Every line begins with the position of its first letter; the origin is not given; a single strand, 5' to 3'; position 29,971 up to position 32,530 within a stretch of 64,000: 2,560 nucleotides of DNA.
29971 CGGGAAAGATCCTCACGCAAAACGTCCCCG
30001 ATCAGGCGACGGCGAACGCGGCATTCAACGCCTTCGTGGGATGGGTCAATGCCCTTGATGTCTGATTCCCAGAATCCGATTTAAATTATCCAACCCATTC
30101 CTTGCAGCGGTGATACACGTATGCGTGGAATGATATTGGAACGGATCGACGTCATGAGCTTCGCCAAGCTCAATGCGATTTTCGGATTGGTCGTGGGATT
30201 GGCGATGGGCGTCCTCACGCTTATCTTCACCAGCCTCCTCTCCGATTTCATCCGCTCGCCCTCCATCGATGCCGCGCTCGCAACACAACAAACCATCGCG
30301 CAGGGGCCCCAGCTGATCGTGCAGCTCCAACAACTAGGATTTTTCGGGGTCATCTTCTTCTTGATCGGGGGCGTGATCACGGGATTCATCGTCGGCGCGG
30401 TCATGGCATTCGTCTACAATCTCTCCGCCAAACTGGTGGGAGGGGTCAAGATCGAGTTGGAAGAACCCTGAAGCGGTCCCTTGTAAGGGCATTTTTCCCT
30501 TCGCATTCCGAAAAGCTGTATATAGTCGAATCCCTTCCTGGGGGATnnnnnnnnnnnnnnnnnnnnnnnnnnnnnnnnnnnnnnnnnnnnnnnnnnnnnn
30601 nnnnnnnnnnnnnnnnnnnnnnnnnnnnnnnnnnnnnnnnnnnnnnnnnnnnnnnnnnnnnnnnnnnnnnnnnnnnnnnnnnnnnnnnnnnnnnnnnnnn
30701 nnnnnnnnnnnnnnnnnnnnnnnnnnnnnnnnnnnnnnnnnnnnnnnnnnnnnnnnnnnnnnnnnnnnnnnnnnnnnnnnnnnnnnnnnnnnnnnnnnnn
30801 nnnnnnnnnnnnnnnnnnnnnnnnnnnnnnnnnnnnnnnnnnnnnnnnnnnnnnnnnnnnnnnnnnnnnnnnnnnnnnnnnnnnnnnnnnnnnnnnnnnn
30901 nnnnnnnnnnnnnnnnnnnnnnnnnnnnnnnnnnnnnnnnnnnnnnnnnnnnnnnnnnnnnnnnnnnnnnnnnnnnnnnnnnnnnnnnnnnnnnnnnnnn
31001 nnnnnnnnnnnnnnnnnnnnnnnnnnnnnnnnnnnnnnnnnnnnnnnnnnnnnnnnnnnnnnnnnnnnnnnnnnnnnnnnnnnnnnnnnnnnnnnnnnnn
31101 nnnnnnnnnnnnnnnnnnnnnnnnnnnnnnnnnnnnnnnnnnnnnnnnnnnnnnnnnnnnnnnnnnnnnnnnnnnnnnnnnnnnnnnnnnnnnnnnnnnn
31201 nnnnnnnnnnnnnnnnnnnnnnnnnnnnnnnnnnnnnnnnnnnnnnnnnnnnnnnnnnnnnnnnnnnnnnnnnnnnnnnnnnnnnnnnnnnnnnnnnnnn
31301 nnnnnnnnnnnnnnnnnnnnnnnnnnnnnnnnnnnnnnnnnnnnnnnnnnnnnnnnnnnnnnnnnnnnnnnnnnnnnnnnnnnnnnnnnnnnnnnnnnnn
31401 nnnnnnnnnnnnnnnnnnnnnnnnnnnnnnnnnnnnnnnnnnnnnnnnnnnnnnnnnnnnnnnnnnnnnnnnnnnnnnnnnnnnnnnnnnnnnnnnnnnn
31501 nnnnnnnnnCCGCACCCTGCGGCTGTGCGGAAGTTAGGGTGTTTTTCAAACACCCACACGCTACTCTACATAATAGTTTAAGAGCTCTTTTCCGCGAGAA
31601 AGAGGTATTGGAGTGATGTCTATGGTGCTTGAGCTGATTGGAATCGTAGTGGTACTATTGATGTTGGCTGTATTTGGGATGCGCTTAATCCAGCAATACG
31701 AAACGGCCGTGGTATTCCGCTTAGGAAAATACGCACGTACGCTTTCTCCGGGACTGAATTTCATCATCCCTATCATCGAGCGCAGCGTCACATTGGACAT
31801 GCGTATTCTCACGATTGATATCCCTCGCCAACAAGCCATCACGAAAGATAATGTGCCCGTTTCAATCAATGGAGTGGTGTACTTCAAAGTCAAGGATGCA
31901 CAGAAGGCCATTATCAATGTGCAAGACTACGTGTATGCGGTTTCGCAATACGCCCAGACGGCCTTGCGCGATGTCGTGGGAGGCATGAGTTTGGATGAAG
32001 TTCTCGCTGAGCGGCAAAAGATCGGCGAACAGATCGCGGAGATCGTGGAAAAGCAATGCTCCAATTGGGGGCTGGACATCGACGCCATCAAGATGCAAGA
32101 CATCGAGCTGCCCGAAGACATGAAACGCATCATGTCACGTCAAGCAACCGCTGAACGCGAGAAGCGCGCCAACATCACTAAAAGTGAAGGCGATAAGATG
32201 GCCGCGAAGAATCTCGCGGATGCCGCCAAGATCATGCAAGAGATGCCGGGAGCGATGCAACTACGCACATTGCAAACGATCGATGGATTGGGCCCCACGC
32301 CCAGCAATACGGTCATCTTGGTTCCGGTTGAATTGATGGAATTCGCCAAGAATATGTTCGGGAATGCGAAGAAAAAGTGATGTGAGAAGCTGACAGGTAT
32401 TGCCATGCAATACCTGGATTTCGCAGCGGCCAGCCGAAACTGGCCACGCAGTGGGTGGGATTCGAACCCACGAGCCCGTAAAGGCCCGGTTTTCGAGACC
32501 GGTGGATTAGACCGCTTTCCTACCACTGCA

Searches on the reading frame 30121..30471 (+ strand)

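Call 13: search_protein_families(library=pfam, max_evalue=0.001, proteins=[window:30121-30471:+])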
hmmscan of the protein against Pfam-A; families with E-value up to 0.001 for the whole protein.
window:30121-30471:+ (116 aa): 1 family
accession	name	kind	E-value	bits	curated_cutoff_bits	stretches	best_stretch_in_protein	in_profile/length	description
PF12089.13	DUF3566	-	3e-11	44.1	22.2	1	4-115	6-118/118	Transmembrane domain of unknown function (DUF3566)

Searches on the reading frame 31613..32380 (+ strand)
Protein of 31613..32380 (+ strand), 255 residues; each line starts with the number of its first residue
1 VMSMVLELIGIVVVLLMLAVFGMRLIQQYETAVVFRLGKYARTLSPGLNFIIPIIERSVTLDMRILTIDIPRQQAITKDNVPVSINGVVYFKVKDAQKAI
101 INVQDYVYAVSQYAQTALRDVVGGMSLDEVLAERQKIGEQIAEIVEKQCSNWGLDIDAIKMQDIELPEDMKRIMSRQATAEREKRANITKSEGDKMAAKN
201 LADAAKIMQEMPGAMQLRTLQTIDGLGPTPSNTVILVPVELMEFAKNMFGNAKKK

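Call 9: search_protein_families(library=pfam, max_evalue=0.001, proteins=[window:31613-32380:+])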
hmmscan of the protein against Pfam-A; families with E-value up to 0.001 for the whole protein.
window:31613-32380:+ (255 aa): 2 families
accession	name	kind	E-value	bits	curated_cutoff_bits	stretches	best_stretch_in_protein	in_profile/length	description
PF01145.31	Band_7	-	1.7e-43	149.2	23.6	1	26-195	3-176/176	SPFH domain / Band 7 family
PF13421.11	Band_7_1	-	5.8e-07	29.8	24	1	110-179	137-208/211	SPFH domain-Band 7 family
